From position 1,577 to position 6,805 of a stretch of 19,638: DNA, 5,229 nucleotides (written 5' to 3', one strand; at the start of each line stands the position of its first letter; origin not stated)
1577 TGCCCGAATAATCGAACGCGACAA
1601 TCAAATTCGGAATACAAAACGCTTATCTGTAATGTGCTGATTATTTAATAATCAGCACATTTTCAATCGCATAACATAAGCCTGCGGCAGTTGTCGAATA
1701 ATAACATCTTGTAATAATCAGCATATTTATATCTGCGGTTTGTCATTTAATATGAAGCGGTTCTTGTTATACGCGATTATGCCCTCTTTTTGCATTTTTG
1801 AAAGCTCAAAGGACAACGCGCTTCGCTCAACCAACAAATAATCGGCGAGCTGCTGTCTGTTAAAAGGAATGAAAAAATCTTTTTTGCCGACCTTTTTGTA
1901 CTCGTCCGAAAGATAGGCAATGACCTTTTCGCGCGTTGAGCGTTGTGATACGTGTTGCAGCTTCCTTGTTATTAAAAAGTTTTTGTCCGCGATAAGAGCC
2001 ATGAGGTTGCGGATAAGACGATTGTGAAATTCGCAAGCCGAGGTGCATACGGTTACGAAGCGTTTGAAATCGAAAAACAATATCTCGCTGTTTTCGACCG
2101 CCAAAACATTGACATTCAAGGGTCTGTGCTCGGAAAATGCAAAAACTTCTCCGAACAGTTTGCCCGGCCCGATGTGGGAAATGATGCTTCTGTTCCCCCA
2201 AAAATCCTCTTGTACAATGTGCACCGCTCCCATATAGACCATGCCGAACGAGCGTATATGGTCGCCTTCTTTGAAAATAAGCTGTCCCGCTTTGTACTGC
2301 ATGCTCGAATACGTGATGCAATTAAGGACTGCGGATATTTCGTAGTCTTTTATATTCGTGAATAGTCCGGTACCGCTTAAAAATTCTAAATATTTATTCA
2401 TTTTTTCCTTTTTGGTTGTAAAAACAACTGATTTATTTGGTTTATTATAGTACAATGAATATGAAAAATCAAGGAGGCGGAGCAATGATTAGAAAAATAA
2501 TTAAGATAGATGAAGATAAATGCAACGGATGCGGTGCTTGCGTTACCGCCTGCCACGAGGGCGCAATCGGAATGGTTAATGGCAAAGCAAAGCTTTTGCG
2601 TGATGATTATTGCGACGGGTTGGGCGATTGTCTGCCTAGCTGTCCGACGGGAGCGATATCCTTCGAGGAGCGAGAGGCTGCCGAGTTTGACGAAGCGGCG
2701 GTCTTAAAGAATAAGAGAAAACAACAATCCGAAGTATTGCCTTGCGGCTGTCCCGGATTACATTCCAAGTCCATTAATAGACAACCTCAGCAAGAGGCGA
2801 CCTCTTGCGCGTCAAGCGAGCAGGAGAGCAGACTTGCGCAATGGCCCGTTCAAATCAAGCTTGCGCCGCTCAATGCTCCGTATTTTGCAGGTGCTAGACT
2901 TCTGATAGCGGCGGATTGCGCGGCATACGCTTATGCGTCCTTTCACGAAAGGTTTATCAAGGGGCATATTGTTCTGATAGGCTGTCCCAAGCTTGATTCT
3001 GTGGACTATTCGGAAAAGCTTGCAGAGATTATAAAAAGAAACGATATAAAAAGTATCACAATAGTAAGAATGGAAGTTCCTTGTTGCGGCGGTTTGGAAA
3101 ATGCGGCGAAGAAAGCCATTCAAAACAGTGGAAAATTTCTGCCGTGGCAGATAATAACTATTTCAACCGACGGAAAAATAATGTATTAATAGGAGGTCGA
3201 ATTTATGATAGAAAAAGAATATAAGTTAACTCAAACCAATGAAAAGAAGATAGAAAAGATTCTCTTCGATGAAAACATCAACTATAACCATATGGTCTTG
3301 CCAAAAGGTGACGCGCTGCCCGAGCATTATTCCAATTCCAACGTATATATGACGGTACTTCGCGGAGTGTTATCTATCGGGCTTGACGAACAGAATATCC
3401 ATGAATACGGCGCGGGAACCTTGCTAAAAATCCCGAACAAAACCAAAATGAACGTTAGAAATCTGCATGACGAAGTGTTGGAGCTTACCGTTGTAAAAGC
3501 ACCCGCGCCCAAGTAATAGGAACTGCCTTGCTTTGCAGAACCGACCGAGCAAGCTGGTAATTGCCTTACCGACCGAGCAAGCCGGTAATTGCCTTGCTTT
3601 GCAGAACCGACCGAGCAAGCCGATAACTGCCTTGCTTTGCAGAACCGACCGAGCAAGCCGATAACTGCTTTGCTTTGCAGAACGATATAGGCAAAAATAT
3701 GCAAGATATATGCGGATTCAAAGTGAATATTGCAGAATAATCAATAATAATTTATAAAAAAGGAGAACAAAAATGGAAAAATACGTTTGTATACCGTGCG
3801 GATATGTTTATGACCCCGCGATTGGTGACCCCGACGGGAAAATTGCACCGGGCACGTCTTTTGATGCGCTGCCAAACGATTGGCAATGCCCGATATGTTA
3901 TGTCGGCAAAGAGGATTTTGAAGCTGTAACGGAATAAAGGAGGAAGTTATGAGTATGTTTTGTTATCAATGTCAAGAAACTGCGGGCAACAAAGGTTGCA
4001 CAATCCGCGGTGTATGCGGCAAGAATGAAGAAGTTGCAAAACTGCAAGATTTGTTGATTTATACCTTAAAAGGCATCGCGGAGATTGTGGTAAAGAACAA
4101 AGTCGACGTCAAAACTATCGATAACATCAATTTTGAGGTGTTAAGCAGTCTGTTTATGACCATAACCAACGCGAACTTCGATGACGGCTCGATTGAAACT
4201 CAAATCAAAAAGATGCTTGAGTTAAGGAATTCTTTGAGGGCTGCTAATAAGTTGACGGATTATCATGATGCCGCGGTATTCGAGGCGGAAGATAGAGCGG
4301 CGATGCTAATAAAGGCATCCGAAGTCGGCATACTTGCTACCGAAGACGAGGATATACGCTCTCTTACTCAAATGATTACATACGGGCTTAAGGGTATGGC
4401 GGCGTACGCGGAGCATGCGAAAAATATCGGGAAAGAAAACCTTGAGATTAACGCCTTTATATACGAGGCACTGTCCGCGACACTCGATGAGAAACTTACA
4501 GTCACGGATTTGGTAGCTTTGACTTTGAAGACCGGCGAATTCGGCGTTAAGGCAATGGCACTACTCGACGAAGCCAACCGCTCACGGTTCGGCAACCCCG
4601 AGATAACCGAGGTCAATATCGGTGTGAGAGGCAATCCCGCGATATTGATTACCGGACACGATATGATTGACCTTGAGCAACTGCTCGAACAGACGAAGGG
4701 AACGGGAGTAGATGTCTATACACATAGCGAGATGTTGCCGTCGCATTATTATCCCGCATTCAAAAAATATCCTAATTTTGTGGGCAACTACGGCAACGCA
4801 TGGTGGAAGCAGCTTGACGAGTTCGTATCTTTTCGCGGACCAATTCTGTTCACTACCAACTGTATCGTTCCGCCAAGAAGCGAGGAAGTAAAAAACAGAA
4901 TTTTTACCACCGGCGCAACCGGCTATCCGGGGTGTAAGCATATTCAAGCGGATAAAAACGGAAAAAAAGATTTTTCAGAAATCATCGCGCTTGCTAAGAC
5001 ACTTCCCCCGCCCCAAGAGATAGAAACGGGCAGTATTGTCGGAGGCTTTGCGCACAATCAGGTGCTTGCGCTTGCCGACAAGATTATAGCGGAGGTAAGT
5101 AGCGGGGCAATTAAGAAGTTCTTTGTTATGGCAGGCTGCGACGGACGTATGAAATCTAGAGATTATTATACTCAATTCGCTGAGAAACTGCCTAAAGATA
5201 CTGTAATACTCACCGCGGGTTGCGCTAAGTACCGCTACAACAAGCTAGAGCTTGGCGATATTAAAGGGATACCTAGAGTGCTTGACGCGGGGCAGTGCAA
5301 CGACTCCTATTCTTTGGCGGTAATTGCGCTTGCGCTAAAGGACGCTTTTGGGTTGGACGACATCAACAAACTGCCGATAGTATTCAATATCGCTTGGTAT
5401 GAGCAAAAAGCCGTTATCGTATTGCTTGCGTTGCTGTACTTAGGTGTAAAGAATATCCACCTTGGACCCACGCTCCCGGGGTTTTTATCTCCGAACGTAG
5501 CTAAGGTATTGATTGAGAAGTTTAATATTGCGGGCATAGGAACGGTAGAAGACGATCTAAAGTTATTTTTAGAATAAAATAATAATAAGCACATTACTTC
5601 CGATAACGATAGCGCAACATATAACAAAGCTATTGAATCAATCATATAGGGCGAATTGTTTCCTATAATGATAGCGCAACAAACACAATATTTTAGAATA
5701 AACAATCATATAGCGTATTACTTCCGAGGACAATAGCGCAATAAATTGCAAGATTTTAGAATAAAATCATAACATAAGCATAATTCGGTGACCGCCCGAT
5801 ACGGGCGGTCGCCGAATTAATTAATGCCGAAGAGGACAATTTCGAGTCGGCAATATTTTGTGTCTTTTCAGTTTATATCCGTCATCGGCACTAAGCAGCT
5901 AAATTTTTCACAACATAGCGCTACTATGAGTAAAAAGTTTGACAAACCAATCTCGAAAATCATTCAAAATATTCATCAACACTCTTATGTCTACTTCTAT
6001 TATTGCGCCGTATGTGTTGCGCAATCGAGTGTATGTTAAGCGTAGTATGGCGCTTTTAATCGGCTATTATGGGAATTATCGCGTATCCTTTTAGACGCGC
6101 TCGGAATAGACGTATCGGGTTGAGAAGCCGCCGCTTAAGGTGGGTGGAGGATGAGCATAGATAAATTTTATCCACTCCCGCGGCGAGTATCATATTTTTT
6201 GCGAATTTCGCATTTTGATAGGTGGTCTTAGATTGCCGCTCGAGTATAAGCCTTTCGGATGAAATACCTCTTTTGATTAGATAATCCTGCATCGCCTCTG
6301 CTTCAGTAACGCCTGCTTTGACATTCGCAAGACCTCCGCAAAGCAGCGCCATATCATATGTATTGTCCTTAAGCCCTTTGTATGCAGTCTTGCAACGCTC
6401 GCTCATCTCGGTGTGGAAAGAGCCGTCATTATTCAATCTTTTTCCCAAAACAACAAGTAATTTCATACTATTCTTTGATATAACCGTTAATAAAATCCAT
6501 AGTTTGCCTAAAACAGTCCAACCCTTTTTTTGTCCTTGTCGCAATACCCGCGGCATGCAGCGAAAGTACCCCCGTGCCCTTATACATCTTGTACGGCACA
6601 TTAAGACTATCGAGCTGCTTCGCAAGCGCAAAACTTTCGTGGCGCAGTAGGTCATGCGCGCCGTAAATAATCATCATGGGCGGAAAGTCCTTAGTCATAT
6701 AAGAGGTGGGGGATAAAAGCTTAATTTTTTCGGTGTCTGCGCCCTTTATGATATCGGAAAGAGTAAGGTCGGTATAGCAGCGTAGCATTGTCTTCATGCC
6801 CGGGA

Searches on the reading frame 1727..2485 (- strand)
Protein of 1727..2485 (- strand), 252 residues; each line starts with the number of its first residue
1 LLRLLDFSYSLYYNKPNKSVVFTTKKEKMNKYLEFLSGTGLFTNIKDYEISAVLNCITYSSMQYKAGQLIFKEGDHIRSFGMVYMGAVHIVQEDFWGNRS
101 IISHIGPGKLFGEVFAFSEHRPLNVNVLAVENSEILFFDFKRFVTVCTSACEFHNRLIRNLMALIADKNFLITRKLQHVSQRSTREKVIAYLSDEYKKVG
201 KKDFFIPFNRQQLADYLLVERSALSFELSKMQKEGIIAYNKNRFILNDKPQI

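Call 8: search_protein_families(library=pfam, proteins=[window:1727-2485:-])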
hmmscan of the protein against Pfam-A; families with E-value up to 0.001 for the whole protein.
window:1727-2485:- (252 aa): 2 families
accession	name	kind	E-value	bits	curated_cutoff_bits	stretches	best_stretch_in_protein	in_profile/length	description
PF00027.35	cNMP_binding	-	8.6e-16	58.1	27.5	1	63-147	3-86/89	Cyclic nucleotide-binding domain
PF13545.12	HTH_Crp_2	-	2.5e-08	34.2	27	1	186-249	1-64/70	Crp-like helix-turn-helix domain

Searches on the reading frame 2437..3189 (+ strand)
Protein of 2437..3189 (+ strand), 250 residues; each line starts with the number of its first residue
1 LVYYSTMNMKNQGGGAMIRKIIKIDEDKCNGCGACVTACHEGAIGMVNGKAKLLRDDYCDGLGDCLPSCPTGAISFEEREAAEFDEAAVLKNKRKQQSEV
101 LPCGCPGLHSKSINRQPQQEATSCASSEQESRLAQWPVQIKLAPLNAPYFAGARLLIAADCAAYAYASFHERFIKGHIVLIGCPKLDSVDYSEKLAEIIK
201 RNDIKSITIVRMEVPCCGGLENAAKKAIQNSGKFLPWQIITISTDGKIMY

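Call 8: search_protein_families(library=pfam, proteins=[window:2437-3189:+])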
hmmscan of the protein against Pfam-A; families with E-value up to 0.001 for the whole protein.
window:2437-3189:+ (250 aa): 9 families
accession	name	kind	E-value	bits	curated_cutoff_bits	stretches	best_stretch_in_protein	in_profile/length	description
PF12838.12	Fer4_7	-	4.1e-12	46.8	27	2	28-73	1-52/52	4Fe-4S dicluster domain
PF12837.12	Fer4_6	-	3.1e-11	43.1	25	1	21-44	1-24/24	4Fe-4S binding domain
PF00037.32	Fer4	-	4.1e-11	42.7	21.1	1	22-44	1-23/24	4Fe-4S binding domain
PF14697.11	Fer4_21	-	2.4e-08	34.4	35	1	23-75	2-58/59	4Fe-4S dicluster domain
PF13187.11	Fer4_9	-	3.6e-07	30.6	27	1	28-74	1-52/52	4Fe-4S dicluster domain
PF13237.11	Fer4_10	-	5.8e-07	29.8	25.5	1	22-70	2-53/53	4Fe-4S dicluster domain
PF12797.12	Fer4_2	-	2.7e-06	27.4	24.5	1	21-40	2-21/22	4Fe-4S binding domain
PF25160.1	LdpA_Fe-S-bd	-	9.4e-06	25.8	27.6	0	56-76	25-45/49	LdpA Fe-S cluster-binding domain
PF13484.11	Fer4_16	-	3.6e-05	24.9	30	0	28-47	1-20/66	4Fe-4S double cluster binding domain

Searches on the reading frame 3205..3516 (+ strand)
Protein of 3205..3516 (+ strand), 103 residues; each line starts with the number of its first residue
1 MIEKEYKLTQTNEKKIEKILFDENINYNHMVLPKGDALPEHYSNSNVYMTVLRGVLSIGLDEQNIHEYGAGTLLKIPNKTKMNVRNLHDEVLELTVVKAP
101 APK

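Call 9: search_protein_families(library=pfam, proteins=[window:3205-3516:+])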
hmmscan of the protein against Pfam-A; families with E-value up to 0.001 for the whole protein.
window:3205-3516:+ (103 aa): 1 family
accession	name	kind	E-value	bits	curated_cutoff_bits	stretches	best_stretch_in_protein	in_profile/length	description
PF07883.17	Cupin_2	-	6.8e-06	26.1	27.2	1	29-97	2-69/70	Cupin domain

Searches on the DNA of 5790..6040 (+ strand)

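Call 45: search_rna_families(source=window, start=5790, end=6040, threshold=evalue, max_evalue=10)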
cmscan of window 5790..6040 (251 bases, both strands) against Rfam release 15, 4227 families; matches with E-value up to 10: 3.
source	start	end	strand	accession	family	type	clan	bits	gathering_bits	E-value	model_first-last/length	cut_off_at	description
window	5790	5851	-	RF02366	Yfr19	Gene; sRNA;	-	19.6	70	1.2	1-65/82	3'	Cyanobacterial functional RNA 19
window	5929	6006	-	RF01733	atoC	Cis-reg;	-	15.1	50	3.7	1-93/93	no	atoC RNA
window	5928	5984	-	RF01301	snoR4a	Gene; snRNA; snoRNA; CD-box;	-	14.4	50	8.6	1-77/77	no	Small nucleolar RNA snoR4a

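Call 58: search_dna_similar(query=window:5815-6015:+, collection=plasmids, mode=distant, max_evalue=0.01, max_rows=10)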
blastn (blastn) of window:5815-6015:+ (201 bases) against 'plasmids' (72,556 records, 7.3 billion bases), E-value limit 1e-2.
No match.

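Call 79: search_dna_similar(query=window:5820-6006:+, collection=ecoli_genomes, mode=distant, max_evalue=0.01, max_rows=5)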
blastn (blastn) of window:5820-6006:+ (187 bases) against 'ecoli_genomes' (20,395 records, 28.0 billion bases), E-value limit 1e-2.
No match.
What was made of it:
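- On ERIC: A distant-mode blastn search of copy A against 5,426 complete E. coli genomes gave no match (call 79).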

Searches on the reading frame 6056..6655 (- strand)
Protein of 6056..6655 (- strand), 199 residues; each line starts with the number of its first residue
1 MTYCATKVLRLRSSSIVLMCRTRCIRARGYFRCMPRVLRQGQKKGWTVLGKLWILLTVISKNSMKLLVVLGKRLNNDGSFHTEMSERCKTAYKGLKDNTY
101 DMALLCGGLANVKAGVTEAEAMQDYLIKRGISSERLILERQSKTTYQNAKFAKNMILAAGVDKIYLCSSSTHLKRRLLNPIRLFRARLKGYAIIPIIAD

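Call 8: search_protein_families(library=pfam, proteins=[window:6056-6655:-])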
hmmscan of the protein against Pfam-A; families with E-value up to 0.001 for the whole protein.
window:6056-6655:- (199 aa): 1 family
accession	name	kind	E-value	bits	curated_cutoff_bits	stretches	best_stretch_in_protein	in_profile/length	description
PF02698.23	DUF218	-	6.2e-20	71.9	27.6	1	67-177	3-97/133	DUF218 domain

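Call 54: find_homologous_proteins(query=window:6056-6655:-, max_evalue=1e-20)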
Query window:6056-6655:- (199 aa): 7 proteins with E <= 1e-20 among 169 candidates.
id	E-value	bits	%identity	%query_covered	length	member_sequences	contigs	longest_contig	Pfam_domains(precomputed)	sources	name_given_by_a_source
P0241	4.6e-81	289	100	68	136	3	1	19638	PF02698.24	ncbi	-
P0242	1.2e-57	213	74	68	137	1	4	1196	PF02698.24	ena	-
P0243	1.4e-56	209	73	68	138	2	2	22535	PF02698.24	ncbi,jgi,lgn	jgi:uncharacterized SAM-binding protein YcdF (DUF218 family)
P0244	4.6e-47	178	63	68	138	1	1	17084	PF02698.24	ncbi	-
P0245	2.4e-44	169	61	68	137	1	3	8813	PF02698.24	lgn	-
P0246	9.0e-43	164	61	68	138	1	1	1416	PF02698.24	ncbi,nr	ncbi:YdcF family protein [bacterium]|nr:YdcF family protein [bacterium]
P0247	9.7e-38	148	55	67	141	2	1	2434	PF02698.24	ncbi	-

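Call 55: find_encoding_contigs(protein=P0243, flank=6000, max_places=4)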
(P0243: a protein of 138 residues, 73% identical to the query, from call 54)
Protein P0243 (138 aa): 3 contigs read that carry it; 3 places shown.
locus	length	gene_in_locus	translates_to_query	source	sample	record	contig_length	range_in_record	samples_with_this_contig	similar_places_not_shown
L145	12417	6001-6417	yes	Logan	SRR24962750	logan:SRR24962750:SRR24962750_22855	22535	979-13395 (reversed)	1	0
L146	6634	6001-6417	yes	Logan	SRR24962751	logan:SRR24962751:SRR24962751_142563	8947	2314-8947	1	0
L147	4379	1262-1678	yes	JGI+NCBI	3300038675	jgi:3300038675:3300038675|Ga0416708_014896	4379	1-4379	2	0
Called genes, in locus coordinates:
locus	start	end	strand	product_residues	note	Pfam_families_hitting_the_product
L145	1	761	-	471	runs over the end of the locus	PF01145:Band_7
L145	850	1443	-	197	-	-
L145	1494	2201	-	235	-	PF07947:YhhN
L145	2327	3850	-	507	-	PF28550:DUF8436, PF03486:HI0933_like (faint), PF01266:DAO (faint), PF21688:FAD-depend_C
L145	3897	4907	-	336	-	-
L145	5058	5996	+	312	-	PF00135:COesterase (faint), PF20434:BD-FAE, PF07859:Abhydrolase_3, PF00326:Peptidase_S9 (faint)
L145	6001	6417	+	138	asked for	PF02698:DUF218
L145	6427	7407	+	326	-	PF01891:CbiM, PF13190:PDGLE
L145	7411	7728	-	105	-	-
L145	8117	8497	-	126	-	-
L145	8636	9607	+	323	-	-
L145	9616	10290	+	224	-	PF00027:cNMP_binding, PF13545:HTH_Crp_2, PF00325:Crp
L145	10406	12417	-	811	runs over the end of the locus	PF07992:Pyr_redox_2, PF13738:Pyr_redox_3, PF00070:Pyr_redox, PF02852:Pyr_redox_dim, PF00581:Rhodanese, PF01206:TusA, PF02635:DsrE, PF13686:DrsE_2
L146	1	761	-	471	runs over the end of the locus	PF01145:Band_7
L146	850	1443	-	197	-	-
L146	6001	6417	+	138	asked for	PF02698:DUF218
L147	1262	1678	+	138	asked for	PF02698:DUF218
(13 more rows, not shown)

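Call 56: find_encoding_contigs(protein=P0244, flank=6000, max_places=2)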
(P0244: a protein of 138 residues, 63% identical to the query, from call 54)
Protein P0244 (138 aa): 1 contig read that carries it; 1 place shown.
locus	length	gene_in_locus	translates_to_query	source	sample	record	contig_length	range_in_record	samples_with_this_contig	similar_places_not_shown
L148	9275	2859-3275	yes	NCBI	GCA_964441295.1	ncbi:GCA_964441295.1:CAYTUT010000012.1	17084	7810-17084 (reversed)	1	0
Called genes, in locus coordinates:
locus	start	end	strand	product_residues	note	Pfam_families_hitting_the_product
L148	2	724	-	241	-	?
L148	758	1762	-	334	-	-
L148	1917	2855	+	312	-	PF00135:COesterase (faint), PF20434:BD-FAE, PF07859:Abhydrolase_3, PF00326:Peptidase_S9 (faint)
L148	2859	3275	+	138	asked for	PF02698:DUF218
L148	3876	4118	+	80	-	-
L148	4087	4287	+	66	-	PF21983:NikA-like (weak), PF01402:RHH_1 (weak)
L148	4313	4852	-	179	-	-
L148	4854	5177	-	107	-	-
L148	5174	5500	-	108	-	-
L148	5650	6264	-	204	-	-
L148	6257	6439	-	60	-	-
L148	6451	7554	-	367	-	PF13306:LRR_5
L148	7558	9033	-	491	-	-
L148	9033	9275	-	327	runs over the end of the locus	-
